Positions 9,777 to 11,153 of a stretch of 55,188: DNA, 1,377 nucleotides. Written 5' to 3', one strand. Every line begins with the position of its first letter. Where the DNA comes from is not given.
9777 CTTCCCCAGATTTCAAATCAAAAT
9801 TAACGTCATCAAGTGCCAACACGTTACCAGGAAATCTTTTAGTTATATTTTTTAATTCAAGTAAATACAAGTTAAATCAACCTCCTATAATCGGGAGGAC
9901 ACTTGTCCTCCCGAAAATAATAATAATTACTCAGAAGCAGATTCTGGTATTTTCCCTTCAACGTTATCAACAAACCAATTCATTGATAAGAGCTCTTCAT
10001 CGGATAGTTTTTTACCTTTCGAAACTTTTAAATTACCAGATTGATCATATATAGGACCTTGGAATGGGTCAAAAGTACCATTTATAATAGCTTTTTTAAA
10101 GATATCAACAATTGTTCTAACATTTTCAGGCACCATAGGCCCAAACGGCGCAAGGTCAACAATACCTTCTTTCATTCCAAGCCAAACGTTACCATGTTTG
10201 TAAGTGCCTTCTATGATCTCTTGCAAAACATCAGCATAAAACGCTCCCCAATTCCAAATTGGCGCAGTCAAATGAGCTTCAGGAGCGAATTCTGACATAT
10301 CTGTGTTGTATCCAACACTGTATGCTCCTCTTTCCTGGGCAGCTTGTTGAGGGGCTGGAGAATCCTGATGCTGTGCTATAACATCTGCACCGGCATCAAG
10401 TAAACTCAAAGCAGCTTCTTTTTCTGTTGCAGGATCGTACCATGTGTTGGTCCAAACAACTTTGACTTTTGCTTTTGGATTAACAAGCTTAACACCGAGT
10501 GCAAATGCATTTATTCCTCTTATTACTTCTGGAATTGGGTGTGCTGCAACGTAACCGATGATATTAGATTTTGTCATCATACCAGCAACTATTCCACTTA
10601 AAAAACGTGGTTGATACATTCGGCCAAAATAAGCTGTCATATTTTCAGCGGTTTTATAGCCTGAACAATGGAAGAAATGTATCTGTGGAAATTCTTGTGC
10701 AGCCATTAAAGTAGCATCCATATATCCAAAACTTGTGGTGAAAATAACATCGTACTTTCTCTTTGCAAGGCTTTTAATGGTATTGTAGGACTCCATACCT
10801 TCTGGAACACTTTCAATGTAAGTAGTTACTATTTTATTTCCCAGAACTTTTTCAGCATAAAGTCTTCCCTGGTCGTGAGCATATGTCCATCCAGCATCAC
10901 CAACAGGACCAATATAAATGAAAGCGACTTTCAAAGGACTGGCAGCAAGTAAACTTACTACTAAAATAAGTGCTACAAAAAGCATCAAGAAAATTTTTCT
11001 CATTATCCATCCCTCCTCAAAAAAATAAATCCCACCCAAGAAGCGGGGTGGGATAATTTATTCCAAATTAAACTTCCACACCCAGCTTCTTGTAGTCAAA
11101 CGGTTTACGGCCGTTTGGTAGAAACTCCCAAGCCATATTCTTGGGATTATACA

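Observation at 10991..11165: Guanine riboswitch (OFF-type, transcriptional) controlling a BMP-family nucleoside ABC importer operon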

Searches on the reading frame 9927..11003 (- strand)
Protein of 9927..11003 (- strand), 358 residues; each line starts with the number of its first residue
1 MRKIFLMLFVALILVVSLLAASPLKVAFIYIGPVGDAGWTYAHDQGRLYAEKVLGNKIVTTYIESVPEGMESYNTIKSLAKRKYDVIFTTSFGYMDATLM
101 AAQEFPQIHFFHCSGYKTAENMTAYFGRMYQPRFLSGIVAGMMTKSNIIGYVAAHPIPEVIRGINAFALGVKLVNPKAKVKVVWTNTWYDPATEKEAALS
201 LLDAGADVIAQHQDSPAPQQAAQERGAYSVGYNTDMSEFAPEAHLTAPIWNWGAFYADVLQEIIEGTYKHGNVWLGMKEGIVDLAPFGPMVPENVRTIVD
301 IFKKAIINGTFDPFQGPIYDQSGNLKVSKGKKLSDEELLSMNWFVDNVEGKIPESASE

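Call 6: search_protein_families(library=ncbifam, proteins=[window:9927-11003:-])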
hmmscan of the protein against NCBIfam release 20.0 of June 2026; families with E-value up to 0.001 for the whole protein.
window:9927-11003:- (358 aa): 1 family
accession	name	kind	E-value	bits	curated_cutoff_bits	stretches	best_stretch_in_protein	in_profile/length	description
NF047927.1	ABC_BMP_B6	equivalog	2.5e-15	56.5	400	1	55-312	30-298/314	putative B6 ABC transporter substrate-binding protein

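Call 7: search_protein_families(library=pfam, proteins=[window:9927-11003:-])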
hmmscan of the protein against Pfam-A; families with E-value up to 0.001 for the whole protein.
window:9927-11003:- (358 aa): 1 family
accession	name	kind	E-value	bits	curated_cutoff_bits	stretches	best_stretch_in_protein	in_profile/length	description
PF02608.20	Bmp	-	4.8e-69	233.1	24.1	1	25-308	3-293/301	ABC transporter substrate-binding protein PnrA-like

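Call 8: find_homologous_proteins(query=window:9927-11003:-)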
Query window:9927-11003:- (358 aa): 7995 proteins with E <= 0.001 among 8000 candidates; the best 120 are listed.
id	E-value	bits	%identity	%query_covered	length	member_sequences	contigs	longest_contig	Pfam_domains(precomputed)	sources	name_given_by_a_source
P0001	8.0e-228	773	93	100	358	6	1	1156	PF02608.21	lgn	-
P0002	1.2e-213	727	87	100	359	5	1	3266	PF02608.21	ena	-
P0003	1.4e-208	710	55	93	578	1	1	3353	PF02608.21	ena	-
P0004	3.0e-207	706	86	96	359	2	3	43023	PF02608.21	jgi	-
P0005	4.6e-192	656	78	99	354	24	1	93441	PF02608.21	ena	-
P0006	1.4e-189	648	76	100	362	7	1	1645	PF02608.21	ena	-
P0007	5.9e-189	646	51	94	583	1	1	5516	PF02608.21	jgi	jgi:basic membrane protein A and related proteins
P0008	3.6e-179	613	73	97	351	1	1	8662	PF02608.21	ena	-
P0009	8.5e-179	612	-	-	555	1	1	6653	PF02608.21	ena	-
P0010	1.4e-178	611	-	-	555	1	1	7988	PF02608.21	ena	-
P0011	3.5e-178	610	73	97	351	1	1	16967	PF02608.21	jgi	-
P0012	4.5e-178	610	73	97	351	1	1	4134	PF02608.21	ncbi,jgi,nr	ncbi:MAG: BMP family ABC transporter substrate-binding protein [Thermotogae bacterium]|nr:MAG: BMP f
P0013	3.6e-177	607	73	97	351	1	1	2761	PF02608.21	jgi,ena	-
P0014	4.4e-174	597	73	94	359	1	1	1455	PF02608.21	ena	-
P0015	1.0e-172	592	52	93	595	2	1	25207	PF02608.21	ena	-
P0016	5.3e-168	577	71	96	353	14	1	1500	PF02608.21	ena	-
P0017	5.2e-165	567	70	99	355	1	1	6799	PF02608.21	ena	-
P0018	1.0e-164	566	70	99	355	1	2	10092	PF02608.21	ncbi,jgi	-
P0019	1.2e-164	566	69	99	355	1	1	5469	PF02608.21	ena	-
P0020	8.0e-164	563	70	99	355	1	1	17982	PF02608.21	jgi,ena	-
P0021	3.5e-162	558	68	100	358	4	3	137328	PF02608.21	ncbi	-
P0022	2.5e-161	555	68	97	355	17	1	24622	PF02608.21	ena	-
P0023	2.0e-160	552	67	100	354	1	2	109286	PF02608.21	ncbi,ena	-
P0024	2.2e-160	552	68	100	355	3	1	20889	PF02608.21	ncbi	-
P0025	7.1e-160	550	68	98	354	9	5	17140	PF02608.21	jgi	-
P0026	1.4e-158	546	68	93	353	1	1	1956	PF02608.21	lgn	-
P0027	7.0e-158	543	67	98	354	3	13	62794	PF02608.21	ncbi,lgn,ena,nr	ncbi:MAG: basic rane protein [Thermotogota bacterium]|nr:basic rane protein [Thermotogota bacterium]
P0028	7.8e-158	543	68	93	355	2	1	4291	PF02608.21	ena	-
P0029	1.2e-157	543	66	97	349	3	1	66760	PF02608.21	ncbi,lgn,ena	-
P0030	7.2e-157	540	66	94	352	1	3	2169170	PF02608.21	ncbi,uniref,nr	ncbi:BMP family ABC transporter substrate-binding protein [Kosmotoga pacifica]|uniref:Membrane prote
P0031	7.3e-157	540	66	97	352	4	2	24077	PF02608.21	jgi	jgi:basic membrane protein A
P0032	4.2e-156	537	65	96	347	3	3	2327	PF02608.21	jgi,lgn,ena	-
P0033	6.4e-156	537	66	94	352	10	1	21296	PF02608.21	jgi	-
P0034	7.5e-154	530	65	97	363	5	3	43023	PF02608.21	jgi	-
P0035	1.2e-153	529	67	97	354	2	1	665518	PF02608.21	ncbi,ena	-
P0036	1.3e-153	529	65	96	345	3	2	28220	PF02608.21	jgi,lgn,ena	-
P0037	2.1e-153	529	63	99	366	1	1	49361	PF02608.21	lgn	-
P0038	2.4e-152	525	63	99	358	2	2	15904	PF02608.21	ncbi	-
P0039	7.5e-152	524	66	97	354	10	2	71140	PF02608.21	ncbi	-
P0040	4.4e-150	518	65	94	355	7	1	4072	PF02608.21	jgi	jgi:basic membrane protein A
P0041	7.6e-150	517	65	94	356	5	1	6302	PF02608.21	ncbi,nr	ncbi:MAG: BMP family ABC transporter substrate-binding protein [Thermotogae bacterium]|nr:BMP family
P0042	3.6e-149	515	88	71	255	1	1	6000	PF02608.21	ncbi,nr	ncbi:MAG: BMP family ABC transporter substrate-binding protein, partial [Thermotogae bacterium]|nr:B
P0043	3.8e-148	511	62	99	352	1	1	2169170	PF02608.21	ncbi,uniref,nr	ncbi:BMP family ABC transporter substrate-binding protein [Kosmotoga pacifica]|uniref:Membrane prote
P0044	7.6e-148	510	64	94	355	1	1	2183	PF02608.21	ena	-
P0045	4.0e-147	508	61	99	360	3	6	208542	PF02608.21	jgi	-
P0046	4.4e-147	508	62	97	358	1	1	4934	PF02608.21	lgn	-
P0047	5.7e-147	507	62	99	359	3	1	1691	PF02608.21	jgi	-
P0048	9.4e-147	507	62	99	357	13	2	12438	PF02608.21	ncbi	-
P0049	3.4e-146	505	63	99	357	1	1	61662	PF02608.21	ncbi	-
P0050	4.7e-146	504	63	99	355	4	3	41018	PF02608.21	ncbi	-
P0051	1.0e-145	503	63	98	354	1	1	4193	PF02608.21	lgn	-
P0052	3.2e-145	502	62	98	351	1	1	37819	PF02608.21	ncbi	ncbi:MAG: BMP family ABC transporter substrate-binding protein [Desulfobacterales bacterium]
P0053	4.7e-145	501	62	98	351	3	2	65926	PF02608.21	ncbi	-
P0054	5.7e-145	501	62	98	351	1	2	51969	PF02608.21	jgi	jgi:basic membrane protein A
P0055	7.3e-145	501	62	98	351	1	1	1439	PF02608.21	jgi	jgi:basic membrane protein A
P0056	7.9e-145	500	63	95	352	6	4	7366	PF02608.21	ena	-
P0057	9.5e-145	500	62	98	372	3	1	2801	PF02608.21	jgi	-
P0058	2.7e-144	499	61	97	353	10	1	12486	PF02608.21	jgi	-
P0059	3.3e-144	498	-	-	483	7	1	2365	PF02608.21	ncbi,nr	ncbi:MAG: BMP family ABC transporter substrate-binding protein, partial [Anaerolineae bacterium]|nr:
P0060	6.0e-144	498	62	93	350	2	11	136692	PF02608.21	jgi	jgi:basic membrane protein A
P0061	1.5e-143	496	61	99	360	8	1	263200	PF02608.21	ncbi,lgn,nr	ncbi:MAG: BMP family ABC transporter substrate-binding protein [Synergistetes bacterium]|nr:BMP fami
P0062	1.7e-143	496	60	98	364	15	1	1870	PF02608.21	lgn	-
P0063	1.8e-143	496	60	98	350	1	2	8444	PF02608.21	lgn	-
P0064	2.9e-143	495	62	97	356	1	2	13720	PF02608.21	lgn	-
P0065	4.2e-143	495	59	97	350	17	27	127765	PF02608.21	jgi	jgi:basic membrane protein A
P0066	5.6e-143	494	64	94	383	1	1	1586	PF02608.21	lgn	-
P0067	7.0e-143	494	64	94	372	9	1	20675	PF02608.21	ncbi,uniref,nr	ncbi:BMP family ABC transporter substrate-binding protein [Carboxydocella sp. ULO1]|uniref:BMP famil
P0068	7.1e-143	494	62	93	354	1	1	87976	PF02608.21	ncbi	-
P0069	1.7e-142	493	60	98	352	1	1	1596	PF02608.21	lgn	-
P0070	2.0e-142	493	61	98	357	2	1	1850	PF02608.21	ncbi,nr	ncbi:MAG TPA: BMP family ABC transporter substrate-binding protein [Candidatus Atribacteria bacteriu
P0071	2.1e-142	492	61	98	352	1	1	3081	PF02608.21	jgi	jgi:basic membrane protein A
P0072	2.5e-142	492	65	92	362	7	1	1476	PF02608.21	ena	-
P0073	3.1e-142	492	63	92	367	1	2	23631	PF02608.21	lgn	-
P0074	3.2e-142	492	62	97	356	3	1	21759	PF02608.21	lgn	-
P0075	3.6e-142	492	60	98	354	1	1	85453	PF02608.21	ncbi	-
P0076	3.8e-142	492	60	98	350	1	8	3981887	PF02608.21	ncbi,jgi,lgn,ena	jgi:basic membrane protein A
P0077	4.2e-142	491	60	98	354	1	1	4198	PF02608.21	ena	-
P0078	4.3e-142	491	61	98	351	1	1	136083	PF02608.21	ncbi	-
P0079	4.7e-142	491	61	98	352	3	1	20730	PF02608.21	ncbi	ncbi:MAG: BMP family ABC transporter substrate-binding protein [Desulfobacterales bacterium]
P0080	4.8e-142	491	62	94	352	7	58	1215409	PF02608.21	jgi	jgi:basic membrane protein A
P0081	5.8e-142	491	62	97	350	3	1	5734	PF02608.21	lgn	-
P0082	6.9e-142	491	60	98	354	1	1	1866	PF02608.21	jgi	-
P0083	8.3e-142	490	61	98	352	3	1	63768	PF02608.21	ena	-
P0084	9.7e-142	490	64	91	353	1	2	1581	PF02608.21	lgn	-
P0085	9.9e-142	490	60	98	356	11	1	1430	PF02608.21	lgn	-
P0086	1.1e-141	490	60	97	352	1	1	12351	PF02608.21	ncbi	-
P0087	1.5e-141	490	60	94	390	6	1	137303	PF02608.21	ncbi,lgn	-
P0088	1.8e-141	489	61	98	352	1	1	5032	PF02608.21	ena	-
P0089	1.9e-141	489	60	98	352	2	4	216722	PF02608.21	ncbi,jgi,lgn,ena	-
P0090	2.1e-141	489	60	98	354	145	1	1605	PF02608.21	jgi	jgi:basic membrane protein A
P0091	2.5e-141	489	61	99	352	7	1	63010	PF02608.21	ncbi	-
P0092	2.5e-141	489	59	98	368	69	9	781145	PF02608.21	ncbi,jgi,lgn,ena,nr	ncbi:Purine-binding protein BAB2_0673 [Mesotoga infera]|nr:Purine-binding protein BAB2_0673 [Mesotog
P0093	2.6e-141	489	61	98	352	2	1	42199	PF02608.21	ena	-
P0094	2.6e-141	489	61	94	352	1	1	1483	PF02608.21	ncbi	-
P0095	2.7e-141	489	60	98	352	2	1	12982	PF02608.21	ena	-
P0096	2.7e-141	489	64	92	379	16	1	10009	PF02608.21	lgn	-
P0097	2.8e-141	489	64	92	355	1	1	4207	PF02608.21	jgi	jgi:basic membrane protein A and related proteins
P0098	3.4e-141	488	61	99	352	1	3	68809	PF02608.21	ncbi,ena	-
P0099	3.7e-141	488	60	98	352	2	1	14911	PF02608.21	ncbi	-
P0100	4.9e-141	488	61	98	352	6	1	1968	PF02608.21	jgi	-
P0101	5.3e-141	488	60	98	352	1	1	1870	PF02608.21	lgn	-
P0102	5.5e-141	488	60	98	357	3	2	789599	PF02608.21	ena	-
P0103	5.9e-141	488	60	98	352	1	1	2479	PF02608.21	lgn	-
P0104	5.9e-141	488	61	98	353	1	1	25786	PF02608.21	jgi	-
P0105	6.0e-141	488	61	97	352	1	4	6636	PF02608.21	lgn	-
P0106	6.8e-141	487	61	98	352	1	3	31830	PF02608.21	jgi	jgi:basic membrane protein A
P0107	9.4e-141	487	60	98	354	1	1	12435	PF02608.21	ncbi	-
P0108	9.4e-141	487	61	98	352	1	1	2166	PF02608.21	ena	-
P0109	9.5e-141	487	64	92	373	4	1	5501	PF02608.21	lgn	-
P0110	9.9e-141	487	63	92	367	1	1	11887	PF02608.21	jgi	-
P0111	1.0e-140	487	58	99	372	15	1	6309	PF02608.21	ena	-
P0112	1.1e-140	487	59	98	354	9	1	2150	PF02608.21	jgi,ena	-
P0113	1.2e-140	487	63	93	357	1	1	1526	PF02608.21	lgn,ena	-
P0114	1.2e-140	487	61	94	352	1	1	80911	PF02608.21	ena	-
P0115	1.2e-140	487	61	98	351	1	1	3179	PF02608.21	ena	-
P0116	1.2e-140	487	61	94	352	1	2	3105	PF02608.21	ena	-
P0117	1.3e-140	486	60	98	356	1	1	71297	PF02608.21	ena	-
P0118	1.4e-140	486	63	92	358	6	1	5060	PF02608.21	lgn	-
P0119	1.4e-140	486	61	96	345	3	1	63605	PF02608.21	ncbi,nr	ncbi:MAG: BMP family ABC transporter substrate-binding protein [Desulfobacterales bacterium]|nr:BMP 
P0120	1.5e-140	486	60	98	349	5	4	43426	PF02608.21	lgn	-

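Call 10: search_solved_structures(query=window:9927-11003:-, max_evalue=0.00001, show_alignments=2)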
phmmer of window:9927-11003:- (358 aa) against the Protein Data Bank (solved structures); distinct sequences matched with E-value up to 0.00001: 12.
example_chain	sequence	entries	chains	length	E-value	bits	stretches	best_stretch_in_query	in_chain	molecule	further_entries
6pi5_A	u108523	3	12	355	4e-110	371.4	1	22-354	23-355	Atrazine periplasmic binding protein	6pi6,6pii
3s99_A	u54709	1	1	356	9.9e-106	356.9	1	19-354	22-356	Basic membrane lipoprotein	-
7x0r_A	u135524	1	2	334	1e-24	90.5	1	25-311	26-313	Lbp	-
2hqb_A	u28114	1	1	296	3.1e-20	75.7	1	32-311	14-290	Transcriptional activator of comK gene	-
4p98_A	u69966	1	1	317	1.6e-17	66.8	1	62-309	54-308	Extracellular solute-binding protein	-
6yab_AAA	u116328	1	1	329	7.8e-09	38.2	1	60-212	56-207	Lipoprotein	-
6yab_DDD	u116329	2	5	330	7.9e-09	38.2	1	60-212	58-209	Lipoprotein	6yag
6ya3_C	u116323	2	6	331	7.9e-09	38.2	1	60-212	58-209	Lipoprotein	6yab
6y9u_A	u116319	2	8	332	8e-09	38.2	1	60-212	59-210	Lipoprotein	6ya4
4pev_A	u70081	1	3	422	1.1e-07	34.5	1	20-284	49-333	Membrane lipoprotein family protein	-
4iil_A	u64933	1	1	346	3e-06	29.7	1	51-302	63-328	Membrane lipoprotein TpN38(b)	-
9q1u_A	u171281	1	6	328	8.4e-06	28.3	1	75-309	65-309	Basic membrane protein A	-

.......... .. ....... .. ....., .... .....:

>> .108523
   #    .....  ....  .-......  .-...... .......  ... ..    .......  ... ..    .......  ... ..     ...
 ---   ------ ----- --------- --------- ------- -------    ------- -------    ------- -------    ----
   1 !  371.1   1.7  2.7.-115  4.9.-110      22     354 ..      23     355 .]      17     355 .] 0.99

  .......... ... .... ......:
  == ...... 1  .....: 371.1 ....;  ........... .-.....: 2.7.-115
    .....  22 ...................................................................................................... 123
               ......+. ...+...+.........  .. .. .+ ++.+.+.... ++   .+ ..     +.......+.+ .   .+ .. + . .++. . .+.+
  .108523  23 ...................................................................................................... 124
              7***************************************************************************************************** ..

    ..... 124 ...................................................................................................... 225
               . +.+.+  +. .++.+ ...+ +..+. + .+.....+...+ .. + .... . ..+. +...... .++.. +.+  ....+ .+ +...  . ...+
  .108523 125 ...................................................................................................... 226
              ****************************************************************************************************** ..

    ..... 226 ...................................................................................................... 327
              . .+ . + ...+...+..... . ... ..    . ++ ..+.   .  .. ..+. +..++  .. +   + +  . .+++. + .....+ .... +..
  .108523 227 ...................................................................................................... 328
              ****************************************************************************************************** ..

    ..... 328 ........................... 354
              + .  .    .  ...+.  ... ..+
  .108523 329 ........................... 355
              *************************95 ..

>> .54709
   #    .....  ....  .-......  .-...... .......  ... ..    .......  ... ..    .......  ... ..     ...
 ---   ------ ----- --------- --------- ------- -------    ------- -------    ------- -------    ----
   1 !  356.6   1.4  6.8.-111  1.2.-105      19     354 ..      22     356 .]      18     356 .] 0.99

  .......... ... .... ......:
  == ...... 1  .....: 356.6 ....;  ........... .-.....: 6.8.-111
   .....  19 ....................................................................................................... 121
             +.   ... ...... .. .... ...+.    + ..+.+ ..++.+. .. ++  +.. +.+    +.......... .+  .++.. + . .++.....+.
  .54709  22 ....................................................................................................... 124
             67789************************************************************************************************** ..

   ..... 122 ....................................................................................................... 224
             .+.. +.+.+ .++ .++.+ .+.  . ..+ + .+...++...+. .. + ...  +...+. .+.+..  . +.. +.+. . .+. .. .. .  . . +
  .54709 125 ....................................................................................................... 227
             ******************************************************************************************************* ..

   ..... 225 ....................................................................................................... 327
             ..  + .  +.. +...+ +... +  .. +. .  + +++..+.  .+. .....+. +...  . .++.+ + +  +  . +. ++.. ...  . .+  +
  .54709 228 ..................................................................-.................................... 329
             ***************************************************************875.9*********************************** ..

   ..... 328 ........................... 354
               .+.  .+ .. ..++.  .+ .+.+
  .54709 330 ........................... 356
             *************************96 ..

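Call 14: find_related_loci(query=A1, collection=genome_contigs, flank=2500)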
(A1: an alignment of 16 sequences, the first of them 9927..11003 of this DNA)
Query A1 (358 aa) in genome_contigs; peptide patterns used: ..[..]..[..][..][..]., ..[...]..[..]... (x = any residue, [..] = any of these).
600 stretches matched a pattern (row limit reached: there are more); 600 encode a relative of the query (tblastn E <= 1e-3); the best 80 are kept; 80 distinct loci.
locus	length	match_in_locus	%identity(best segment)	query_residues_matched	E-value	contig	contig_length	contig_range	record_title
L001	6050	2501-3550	62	4-354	4e-152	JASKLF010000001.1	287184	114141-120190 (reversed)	MAG: bacterium isolate DJKA70_ANT-KO_bin.39 scaffold_0, whole genome shotgun sequence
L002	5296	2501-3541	60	2-350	3e-147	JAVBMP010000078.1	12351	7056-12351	MAG: Desulfovibrionaceae bacterium isolate EPI_MAG_00055 c_000003245973, whole genome shotgun sequence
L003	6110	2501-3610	59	1-357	5e-145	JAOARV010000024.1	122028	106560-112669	MAG: Marinisporobacter sp. isolate McD2.5 contig_25262, whole genome shotgun sequence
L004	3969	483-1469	63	20-350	5e-146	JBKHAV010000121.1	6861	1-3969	MAG: Desulfovibrionales bacterium isolate D1M01_27 NODE_17750_length_6861_cov_8.392007, whole genome shotgun sequence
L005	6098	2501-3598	57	1-354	8e-141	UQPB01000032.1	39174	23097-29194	uncultured Pelosinus sp. isolate UMGS495 genome assembly, contig: NODE_395_length_39174_cov_9.840870, whole genome shotg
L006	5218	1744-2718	61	24-350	3e-140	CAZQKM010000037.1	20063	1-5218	MAG TPA_asm: uncultured Desulfovibrionaceae bacterium isolate SRP324684_co1_7 genome assembly, contig: NODE_558_length_2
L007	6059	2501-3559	61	1-350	3e-145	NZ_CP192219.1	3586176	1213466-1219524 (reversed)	Halodesulfovibrio aestuarii strain DSM 17919 chromosome, complete genome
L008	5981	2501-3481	60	24-352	2e-138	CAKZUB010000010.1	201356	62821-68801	MAG: uncultured Clostridia bacterium isolate S1_Bin_METABAT__240_1 genome assembly, contig: c_000003402264, whole genome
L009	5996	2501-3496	60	17-350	4e-139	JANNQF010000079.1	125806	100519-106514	MAG: Deltaproteobacteria bacterium isolate SOY_31_metabat_54 SOY_31_k141_3209829, whole genome shotgun sequence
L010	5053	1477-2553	57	2-351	2e-137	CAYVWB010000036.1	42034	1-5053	MAG TPA_asm: uncultured Desulfovibrionaceae bacterium isolate SRP141376_co5_123 genome assembly, contig: NODE_2038_lengt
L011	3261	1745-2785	58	1-350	1e-142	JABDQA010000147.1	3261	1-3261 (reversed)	MAG: Desulfofustis sp. isolate Site_B28 k127_197771, whole genome shotgun sequence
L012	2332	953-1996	58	4-350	6e-146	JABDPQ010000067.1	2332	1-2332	MAG: Desulfobacterales bacterium isolate Site_B18 k127_1828330, whole genome shotgun sequence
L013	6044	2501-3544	58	1-350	8e-136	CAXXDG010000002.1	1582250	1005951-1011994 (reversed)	MAG: Desulfobulbaceae bacterium isolate 52a12dbd-381b-4cd8-bae8-7ed2e1e98fd8 genome assembly, contig: contig_2, whole ge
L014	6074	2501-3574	57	1-354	1e-135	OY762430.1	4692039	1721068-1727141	MAG: Geopsychrobacteraceae bacterium isolate 31ebb314-3b6f-4c34-9fd3-1c731cc0fcc3 genome assembly, chromosome: 1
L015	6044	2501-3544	57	1-350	1e-135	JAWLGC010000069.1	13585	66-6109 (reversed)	MAG: Desulfomicrobiaceae bacterium isolate 21BLK6-1.bin.76 NODE_4260_length_13585_cov_7.374833, whole genome shotgun seq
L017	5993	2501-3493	58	21-352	4e-134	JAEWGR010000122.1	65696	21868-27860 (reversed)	MAG: Bacillota bacterium isolate OH_PBlB_39 k127_1407989, whole genome shotgun sequence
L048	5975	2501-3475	59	26-352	4e-134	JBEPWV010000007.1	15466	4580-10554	MAG: Clostridia bacterium isolate 01_S196.semibin_refined.139 NODE_1084_length_15466_cov_1.691962, whole genome shotgun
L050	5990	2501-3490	55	21-352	4e-124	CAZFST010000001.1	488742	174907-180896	MAG TPA_asm: uncultured Fusibacter sp. isolate SRP302447_co2_668 genome assembly, contig: NODE_35_length_488742_cov_20.9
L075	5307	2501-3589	49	1-351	2e-117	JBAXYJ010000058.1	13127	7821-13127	MAG: Clostridiaceae bacterium isolate SO_2016_CLC_T1_14 scaffold04441_PH3_Jul14_2016, whole genome shotgun sequence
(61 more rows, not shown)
